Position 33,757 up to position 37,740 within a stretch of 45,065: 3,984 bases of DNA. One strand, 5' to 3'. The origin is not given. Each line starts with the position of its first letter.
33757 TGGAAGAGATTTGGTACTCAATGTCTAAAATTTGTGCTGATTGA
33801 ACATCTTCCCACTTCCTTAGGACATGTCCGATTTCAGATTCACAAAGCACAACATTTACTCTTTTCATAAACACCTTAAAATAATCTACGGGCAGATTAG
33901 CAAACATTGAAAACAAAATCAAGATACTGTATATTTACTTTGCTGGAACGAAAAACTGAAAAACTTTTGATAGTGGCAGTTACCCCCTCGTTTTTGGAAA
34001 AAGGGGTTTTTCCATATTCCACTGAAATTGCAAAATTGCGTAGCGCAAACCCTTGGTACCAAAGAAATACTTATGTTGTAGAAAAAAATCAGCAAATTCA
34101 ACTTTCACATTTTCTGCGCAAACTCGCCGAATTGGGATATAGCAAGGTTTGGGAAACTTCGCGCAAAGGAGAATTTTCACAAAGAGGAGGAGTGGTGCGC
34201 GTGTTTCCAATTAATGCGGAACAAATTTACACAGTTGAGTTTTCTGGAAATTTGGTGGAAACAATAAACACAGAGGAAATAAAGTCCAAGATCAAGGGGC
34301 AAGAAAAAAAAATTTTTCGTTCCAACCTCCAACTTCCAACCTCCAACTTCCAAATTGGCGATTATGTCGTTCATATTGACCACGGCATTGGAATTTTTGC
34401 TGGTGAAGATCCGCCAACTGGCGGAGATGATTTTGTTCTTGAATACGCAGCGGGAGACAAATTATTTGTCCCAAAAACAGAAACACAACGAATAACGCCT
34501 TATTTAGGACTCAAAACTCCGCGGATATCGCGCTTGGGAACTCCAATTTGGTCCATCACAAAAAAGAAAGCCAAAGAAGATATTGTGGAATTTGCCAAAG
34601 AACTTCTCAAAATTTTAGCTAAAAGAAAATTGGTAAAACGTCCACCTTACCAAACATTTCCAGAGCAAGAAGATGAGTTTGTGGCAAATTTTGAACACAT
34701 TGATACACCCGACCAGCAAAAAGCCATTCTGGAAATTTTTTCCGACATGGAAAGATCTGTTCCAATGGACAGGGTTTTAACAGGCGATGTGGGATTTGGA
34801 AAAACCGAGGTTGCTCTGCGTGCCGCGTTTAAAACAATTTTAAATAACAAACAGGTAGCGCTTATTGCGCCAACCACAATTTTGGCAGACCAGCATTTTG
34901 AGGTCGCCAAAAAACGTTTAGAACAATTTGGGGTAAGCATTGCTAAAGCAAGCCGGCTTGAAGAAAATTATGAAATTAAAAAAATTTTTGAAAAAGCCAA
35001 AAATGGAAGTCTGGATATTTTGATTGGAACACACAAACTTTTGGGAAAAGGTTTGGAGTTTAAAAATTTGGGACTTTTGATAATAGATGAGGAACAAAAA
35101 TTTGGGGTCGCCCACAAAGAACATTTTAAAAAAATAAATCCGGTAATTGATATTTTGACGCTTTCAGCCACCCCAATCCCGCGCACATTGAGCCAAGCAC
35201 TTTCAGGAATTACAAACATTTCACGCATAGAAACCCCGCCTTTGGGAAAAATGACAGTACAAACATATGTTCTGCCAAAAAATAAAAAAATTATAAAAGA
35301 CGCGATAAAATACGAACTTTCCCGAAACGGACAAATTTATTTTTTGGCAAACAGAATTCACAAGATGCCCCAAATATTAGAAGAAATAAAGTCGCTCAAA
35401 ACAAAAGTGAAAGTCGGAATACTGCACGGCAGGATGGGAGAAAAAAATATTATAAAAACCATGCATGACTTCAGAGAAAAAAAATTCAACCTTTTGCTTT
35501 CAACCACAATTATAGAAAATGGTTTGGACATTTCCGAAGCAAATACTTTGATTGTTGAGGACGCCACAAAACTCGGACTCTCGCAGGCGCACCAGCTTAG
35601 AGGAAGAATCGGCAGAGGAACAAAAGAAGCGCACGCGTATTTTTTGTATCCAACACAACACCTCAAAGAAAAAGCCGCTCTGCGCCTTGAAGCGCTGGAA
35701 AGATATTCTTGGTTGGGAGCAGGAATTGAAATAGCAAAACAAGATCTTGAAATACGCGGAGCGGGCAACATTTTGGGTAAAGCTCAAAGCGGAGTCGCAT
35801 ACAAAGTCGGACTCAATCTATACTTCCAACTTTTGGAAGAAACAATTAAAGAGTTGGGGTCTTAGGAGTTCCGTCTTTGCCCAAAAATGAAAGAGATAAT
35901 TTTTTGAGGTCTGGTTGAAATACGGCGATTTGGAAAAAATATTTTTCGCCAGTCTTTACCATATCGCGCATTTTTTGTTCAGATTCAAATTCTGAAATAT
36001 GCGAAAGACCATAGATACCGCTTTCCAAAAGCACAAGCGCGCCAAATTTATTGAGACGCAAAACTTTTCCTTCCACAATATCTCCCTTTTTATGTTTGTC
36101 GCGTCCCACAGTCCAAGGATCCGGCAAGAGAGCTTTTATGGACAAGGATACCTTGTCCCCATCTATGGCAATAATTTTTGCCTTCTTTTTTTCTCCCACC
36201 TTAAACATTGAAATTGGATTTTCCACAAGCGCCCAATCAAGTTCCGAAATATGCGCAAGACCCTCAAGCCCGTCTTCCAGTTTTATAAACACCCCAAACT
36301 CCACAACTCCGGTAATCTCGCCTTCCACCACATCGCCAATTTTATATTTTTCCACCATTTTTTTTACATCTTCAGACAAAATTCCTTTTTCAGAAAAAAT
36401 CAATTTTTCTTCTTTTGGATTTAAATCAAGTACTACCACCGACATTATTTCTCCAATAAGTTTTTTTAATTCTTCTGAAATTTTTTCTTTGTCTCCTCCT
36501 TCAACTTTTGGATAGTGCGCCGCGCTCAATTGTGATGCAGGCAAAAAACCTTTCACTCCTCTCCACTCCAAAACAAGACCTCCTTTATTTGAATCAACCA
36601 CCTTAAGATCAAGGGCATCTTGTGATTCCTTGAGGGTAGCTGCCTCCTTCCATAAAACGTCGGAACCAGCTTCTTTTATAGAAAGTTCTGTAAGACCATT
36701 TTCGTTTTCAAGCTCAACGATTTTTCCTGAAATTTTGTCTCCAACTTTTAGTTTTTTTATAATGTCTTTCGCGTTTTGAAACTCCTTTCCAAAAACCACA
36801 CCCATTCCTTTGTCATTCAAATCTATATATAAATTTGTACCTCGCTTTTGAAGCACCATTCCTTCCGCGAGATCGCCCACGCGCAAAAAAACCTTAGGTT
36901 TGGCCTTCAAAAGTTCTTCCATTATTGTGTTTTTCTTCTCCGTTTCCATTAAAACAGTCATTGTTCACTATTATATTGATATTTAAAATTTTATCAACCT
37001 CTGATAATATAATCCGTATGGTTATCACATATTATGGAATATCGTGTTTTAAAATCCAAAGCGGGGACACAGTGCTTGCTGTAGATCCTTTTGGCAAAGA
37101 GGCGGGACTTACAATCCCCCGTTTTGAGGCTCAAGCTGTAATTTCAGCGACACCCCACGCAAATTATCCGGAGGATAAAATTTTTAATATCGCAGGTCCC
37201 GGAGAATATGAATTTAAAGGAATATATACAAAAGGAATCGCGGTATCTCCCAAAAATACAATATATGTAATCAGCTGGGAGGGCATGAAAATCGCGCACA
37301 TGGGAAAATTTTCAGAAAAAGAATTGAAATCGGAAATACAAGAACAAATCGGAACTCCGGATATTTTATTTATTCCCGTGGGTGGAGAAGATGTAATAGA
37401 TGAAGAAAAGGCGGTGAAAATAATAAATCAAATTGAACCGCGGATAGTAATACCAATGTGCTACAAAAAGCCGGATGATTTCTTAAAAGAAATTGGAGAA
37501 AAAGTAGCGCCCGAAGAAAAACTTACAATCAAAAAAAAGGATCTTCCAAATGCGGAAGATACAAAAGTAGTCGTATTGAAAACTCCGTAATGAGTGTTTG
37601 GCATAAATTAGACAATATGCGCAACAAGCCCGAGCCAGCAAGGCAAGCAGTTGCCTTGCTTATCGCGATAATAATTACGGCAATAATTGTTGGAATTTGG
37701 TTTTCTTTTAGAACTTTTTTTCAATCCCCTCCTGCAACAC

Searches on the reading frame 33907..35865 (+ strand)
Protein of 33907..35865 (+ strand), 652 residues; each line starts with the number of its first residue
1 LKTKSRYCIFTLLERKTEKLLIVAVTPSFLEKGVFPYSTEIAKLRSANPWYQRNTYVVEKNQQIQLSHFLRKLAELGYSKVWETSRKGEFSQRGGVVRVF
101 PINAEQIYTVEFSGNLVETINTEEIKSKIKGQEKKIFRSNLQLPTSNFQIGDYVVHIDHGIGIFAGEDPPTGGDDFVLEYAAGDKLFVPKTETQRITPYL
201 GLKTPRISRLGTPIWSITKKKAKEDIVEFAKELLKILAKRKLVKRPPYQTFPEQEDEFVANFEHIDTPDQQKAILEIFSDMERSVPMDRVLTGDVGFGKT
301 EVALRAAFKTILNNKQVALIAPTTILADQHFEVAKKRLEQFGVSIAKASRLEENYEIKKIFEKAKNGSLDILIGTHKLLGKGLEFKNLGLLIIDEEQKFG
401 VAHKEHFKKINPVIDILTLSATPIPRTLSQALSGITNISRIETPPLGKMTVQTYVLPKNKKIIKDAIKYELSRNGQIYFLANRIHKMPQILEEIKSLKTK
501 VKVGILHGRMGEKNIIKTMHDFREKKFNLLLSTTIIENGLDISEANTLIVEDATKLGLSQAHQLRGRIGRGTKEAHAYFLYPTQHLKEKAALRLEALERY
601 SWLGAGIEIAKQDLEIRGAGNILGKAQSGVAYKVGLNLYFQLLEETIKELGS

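Call 10: search_protein_families(library=pfam, proteins=[window:33907-35865:+], max_evalue=0.001)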
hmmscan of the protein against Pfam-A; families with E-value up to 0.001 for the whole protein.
window:33907-35865:+ (652 aa): 6 families
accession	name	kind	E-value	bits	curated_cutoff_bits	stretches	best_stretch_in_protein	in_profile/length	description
PF00270.35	DEAD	-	1e-24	87.6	26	1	267-428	1-164/167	DEAD/DEAH box helicase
PF00271.37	Helicase_C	-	2.5e-22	79.6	23.5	1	464-570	7-108/110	Helicase conserved C-terminal domain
PF02559.22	CarD_TRCF_RID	-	1.7e-12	47.6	23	1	148-199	1-56/57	CarD-like/TRCF RID domain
PF17757.6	UvrB_inter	-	4.1e-12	46.5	22.9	1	58-127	3-73/91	UvrB interaction domain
PF22590.2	Cas3-like_C_2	-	0.00015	22.5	27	0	475-571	3-104/106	CRISPR-associated nuclease/helicase Cas3, C-terminal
PF19833.4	RecG_dom3_C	-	0.00056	20.4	26.8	0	606-634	4-32/87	ATP-dependent DNA helicase RecG, domain 3, C-terminal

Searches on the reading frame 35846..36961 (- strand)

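Call 10: search_protein_families(library=pfam, proteins=[window:35846-36961:-], max_evalue=0.001)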
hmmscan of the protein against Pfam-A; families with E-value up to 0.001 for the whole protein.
window:35846-36961:- (371 aa): 2 families
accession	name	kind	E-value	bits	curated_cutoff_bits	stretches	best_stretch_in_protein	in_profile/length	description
PF00575.29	S1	-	1.6e-35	121.8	22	3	205-276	1-74/74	S1 RNA binding domain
PF23459.1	S1_RRP5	-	9.4e-07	29.8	27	0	209-270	4-65/72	RRP5 S1 domain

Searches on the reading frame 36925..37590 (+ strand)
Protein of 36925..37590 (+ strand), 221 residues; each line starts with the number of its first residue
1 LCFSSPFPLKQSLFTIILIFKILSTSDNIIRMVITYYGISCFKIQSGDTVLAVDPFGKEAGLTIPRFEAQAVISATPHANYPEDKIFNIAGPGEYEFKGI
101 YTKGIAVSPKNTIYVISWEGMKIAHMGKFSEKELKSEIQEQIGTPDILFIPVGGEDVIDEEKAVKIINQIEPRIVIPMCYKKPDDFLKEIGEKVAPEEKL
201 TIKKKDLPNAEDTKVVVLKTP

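Call 10: search_protein_families(library=pfam, proteins=[window:36925-37590:+], max_evalue=0.001)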
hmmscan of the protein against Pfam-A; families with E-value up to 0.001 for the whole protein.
window:36925-37590:+ (221 aa): 1 family
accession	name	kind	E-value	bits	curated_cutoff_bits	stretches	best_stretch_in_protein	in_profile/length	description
PF13483.12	Lactamase_B_3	-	7e-27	94.8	24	1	34-178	2-159/160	Beta-lactamase superfamily domain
